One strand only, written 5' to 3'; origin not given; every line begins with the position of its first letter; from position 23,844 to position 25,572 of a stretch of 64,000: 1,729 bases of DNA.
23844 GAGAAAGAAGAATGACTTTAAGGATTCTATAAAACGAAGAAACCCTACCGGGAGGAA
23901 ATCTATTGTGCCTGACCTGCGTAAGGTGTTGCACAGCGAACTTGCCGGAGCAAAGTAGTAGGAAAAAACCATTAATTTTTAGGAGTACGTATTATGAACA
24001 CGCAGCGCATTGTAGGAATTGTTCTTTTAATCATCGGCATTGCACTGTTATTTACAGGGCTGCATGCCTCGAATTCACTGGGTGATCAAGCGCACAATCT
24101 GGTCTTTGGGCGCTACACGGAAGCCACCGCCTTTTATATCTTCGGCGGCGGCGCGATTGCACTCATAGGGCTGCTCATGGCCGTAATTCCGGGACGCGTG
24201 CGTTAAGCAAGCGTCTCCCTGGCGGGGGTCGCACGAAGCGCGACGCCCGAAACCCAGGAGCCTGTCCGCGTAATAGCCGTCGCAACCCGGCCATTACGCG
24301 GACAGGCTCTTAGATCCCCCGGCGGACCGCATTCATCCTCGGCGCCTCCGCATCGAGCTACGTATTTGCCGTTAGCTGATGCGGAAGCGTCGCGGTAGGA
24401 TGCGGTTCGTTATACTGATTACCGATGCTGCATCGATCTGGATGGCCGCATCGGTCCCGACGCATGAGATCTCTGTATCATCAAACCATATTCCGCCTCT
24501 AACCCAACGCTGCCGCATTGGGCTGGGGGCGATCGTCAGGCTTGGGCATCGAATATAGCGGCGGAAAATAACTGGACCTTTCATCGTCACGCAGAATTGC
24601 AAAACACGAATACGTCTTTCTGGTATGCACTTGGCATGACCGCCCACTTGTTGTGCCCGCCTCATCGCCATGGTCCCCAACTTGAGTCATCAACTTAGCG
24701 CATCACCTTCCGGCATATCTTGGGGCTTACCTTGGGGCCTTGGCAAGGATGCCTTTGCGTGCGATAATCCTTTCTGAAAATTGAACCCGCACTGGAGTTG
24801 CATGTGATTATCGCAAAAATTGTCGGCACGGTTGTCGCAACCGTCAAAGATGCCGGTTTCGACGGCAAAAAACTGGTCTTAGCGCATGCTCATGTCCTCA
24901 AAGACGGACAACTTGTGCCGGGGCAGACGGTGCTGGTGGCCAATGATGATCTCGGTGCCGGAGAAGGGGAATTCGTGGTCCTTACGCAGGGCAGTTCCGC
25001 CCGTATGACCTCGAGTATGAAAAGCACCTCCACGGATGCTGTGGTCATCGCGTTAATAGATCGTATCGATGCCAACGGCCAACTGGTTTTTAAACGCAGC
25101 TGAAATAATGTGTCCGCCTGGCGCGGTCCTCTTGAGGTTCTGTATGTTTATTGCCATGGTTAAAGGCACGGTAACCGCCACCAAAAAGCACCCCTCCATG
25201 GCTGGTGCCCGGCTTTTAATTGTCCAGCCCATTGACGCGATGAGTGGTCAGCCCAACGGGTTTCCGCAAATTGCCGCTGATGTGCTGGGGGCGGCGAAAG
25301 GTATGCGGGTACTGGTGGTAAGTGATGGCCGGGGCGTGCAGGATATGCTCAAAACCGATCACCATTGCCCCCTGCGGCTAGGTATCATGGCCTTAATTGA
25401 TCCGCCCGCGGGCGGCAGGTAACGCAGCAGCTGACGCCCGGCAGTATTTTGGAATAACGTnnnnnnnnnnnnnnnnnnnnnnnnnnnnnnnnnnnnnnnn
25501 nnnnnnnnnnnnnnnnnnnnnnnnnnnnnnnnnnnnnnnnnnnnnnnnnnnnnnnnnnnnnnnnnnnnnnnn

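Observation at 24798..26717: Three tandem BMC vertex (EutN/CcmL) paralogs operonically fused to a UbiA prenyltransferase, with no shell hexamers nearby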

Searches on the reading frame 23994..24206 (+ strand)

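Call 3: search_protein_families(library=pfam, proteins=[window:23994-24206:+], max_evalue=1)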
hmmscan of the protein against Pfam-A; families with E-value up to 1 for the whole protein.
window:23994-24206:+ (70 aa): 10 families
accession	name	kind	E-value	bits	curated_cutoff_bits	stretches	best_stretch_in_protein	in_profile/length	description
PF11381.13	DUF3185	-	9.9e-17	61.1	25.3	1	5-61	1-57/59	Protein of unknown function (DUF3185)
PF20599.3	DUF6796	-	0.01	15.9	26.9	1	6-64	14-72/225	Family of unknown function (DUF6796)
PF09534.15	Trp_oprn_chp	-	0.023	15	29.6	1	4-68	67-142/180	Tryptophan-associated transmembrane protein (Trp_oprn_chp)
PF19507.4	DUF6041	-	0.024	15.1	27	1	1-63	1-65/140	Family of unknown function (DUF6041)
PF14007.11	YtpI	-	0.06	14.2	29.4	1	4-26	58-80/87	YtpI-like protein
PF04123.18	DUF373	-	0.06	13.2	28.3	1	4-63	178-238/335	Domain of unknown function (DUF373)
PF18969.5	DUF5708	-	0.16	12.3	26.9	1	7-24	38-55/60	Family of unknown function (DUF5708)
PF20990.2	DUF2207_C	-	0.18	11.9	33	1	3-66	137-185/247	Predicted membrane protein (DUF2207) C-terminal domain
PF13630.11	SdpI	-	0.21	12.2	28.2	1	2-61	24-68/71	SdpI/YfhL protein family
PF00335.26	Tetraspanin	-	0.65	10.1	32.1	1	7-61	8-63/225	Tetraspanin family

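Call 4: search_protein_families(library=ncbifam, proteins=[window:23994-24206:+], max_evalue=1)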
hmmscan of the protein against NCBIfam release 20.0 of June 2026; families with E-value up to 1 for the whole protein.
window:23994-24206:+ (70 aa): 3 families
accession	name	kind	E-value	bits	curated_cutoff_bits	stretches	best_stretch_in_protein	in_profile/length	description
NF033218.1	anchor_AmaP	equivalog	0.13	12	55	1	6-64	11-66/166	alkaline shock response membrane anchor protein AmaP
NF003927.0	PRK05443.3-6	equivalog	0.19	10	1042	1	5-54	555-602/717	RNA degradosome polyphosphate kinase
NF058603.1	SCO2097_fam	equivalog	0.88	9.9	110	0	3-26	40-63/129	SCO2097 family morphological protein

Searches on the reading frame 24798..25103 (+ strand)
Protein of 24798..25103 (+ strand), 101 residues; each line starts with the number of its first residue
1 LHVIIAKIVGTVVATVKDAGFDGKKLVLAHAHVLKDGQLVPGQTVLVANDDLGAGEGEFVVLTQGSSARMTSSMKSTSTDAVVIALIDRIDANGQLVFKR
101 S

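Call 3: search_protein_families(library=pfam, proteins=[window:24798-25103:+], max_evalue=1)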
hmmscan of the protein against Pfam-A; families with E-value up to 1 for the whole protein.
window:24798-25103:+ (101 aa): 2 families
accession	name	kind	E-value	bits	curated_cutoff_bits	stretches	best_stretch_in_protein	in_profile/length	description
PF03319.19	EutN_CcmL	-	1.2e-19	71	25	1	4-88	2-83/83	Ethanolamine utilisation protein EutN/carboxysome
PF10965.13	DUF2767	-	0.33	11.5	20.7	1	7-30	16-39/67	Protein of unknown function (DUF2767)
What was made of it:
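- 24804..25103 (+): BMC-P gene 1 (99 aa), a 'standard pentamer' of the PvmH class. It carries canonical GAGEGE and GSSAR motifs. PF03319 scores 71 bits (call 3).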

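Call 4: search_protein_families(library=ncbifam, proteins=[window:24798-25103:+], max_evalue=1)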
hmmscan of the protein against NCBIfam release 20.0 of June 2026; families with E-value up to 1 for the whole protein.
window:24798-25103:+ (101 aa): 5 families
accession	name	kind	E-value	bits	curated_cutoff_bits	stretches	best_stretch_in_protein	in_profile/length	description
NF053795.1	beta_CO2some_L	equivalog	5.7e-19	68.4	125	1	5-99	3-94/99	beta-carboxysome shell vertex protein CcmL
NF011992.0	PRK15448.1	equivalog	1.2e-14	54.1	118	1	5-99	3-94/95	ethanolamine utilization microcompartment protein EutN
TIGR02704.1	carboxysome_B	equivalog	8.3e-07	29.4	88.9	1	6-89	4-78/80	carboxysome peptide B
TIGR02703.2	carboxysome_A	equivalog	1.7e-06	28.2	120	1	5-89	3-79/81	alpha-carboxysome shell vertex protein CsoS4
NF007630.0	PRK10292.1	equivalog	0.13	12.4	82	1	7-30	16-39/69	fumarate hydratase FumD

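Call 25: search_solved_structures(query=window:24804-25103:+, max_evalue=0.01)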
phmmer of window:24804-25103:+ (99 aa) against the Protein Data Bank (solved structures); distinct sequences matched with E-value up to 0.01: 12.
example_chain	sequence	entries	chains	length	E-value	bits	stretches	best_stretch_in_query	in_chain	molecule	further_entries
5v74_A1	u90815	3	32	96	3.4e-13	53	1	1-98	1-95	Ethanolamine utilization protein EutN/carboxysome structural protein Ccml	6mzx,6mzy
6owf_C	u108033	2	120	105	6.5e-13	52.1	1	2-96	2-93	Ethanolamine utilization protein EutN/carboxysome structural protein Ccml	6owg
4n8x_1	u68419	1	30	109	2.5e-12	50.2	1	1-98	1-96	Carbon dioxide concentrating mechanism protein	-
2hd3_A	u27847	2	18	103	3.7e-12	49.7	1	3-97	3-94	Ethanolamine utilization protein eutN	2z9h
4i7a_A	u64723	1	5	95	7.8e-12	48.7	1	1-90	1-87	Ethanolamine utilization protein EutN/carboxysome structural protein Ccml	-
4jvz_A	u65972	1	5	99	5.1e-11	46.1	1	1-97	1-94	Carbon dioxide concentrating mechanism protein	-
4n8f_A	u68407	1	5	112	7.7e-11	45.5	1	1-97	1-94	Carbon dioxide concentrating mechanism protein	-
2qw7_A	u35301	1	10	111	6e-10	42.6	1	2-98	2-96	Carbon dioxide concentrating mechanism protein ccmL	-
7wkc_A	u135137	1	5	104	2e-09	41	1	1-97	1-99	Carboxysome shell vertex protein CcmL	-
4jw0_B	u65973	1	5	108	2.1e-09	40.9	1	2-96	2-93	Carbon dioxide concentrating mechanism protein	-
8wxb_2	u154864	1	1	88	0.00032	24.4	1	1-91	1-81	Carboxysome shell vertex protein CsoS4A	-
7ckb_AA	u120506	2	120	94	0.0094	19.7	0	38-92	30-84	Unidentified carboxysome polypeptide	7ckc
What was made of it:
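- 24804..25103 (+): The best PDB match is the HO-shell BMC-P 5V74 at E=3e-13 (call 25).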

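Call 37: find_related_loci(query=A2, collection=metagenome_contigs, flank=10000)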
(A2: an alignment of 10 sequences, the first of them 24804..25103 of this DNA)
Query A2 (99 aa) in metagenome_contigs; peptide patterns used: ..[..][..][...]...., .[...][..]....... (x = any residue, [..] = any of these).
428 stretches matched a pattern; 385 encode a relative of the query (tblastn E <= 1e-3); the best 80 are kept; 80 distinct loci.
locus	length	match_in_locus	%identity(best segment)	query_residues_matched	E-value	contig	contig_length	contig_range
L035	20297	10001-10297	92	1-99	3e-55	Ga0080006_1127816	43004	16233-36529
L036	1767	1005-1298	81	1-98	1e-51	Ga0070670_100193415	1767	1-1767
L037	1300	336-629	81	1-98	5e-52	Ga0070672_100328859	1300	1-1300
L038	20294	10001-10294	80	1-98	2e-49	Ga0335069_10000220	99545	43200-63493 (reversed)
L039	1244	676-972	77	1-99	9e-51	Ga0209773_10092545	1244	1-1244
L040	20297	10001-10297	76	1-99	7e-48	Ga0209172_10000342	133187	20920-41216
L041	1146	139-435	77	1-99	5e-50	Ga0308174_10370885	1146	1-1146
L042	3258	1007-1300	74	1-98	5e-46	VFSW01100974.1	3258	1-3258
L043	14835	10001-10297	88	1-99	2e-53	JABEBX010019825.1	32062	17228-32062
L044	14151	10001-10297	72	1-99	7e-46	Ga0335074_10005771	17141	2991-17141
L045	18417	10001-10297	73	1-99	2e-45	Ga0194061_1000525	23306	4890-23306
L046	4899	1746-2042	71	1-99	8e-44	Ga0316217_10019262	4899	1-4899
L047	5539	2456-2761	49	1-99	1e-24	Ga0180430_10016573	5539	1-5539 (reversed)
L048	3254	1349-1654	49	1-99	3e-24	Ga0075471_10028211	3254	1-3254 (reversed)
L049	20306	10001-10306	49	1-99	2e-23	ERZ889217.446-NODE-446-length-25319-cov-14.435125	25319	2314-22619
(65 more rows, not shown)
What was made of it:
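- The outgroup was sampled through a motif shared with PvmH (call 37).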

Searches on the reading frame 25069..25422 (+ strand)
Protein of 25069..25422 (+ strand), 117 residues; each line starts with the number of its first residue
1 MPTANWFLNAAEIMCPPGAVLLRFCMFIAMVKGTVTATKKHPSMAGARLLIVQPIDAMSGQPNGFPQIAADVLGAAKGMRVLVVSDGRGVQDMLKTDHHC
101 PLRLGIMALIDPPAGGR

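Call 3: search_protein_families(library=pfam, proteins=[window:25069-25422:+], max_evalue=1)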
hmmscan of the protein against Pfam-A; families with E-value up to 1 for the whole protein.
window:25069-25422:+ (117 aa): 1 family
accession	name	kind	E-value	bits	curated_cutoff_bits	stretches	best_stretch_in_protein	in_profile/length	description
PF03319.19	EutN_CcmL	-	3.7e-21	75.9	25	1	26-111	1-83/83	Ethanolamine utilisation protein EutN/carboxysome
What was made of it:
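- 25144..25422 (+): BMC-P gene 2 (92 aa), 'special pentamer 1' (grey clade, PvmK class). Its motifs are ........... and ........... PF03319 scores 75.9 bits (call 3).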

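Call 4: search_protein_families(library=ncbifam, proteins=[window:25069-25422:+], max_evalue=1)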
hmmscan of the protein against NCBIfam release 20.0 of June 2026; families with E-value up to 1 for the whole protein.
window:25069-25422:+ (117 aa): 3 families
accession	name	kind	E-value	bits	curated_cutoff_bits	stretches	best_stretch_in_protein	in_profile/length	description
NF053795.1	beta_CO2some_L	equivalog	8.7e-13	48.5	125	1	26-111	1-83/99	beta-carboxysome shell vertex protein CcmL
NF011992.0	PRK15448.1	equivalog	3.7e-09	36.6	118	1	26-112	1-84/95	ethanolamine utilization microcompartment protein EutN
TIGR02703.2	carboxysome_A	equivalog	0.0023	18.2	120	1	26-87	1-56/81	alpha-carboxysome shell vertex protein CsoS4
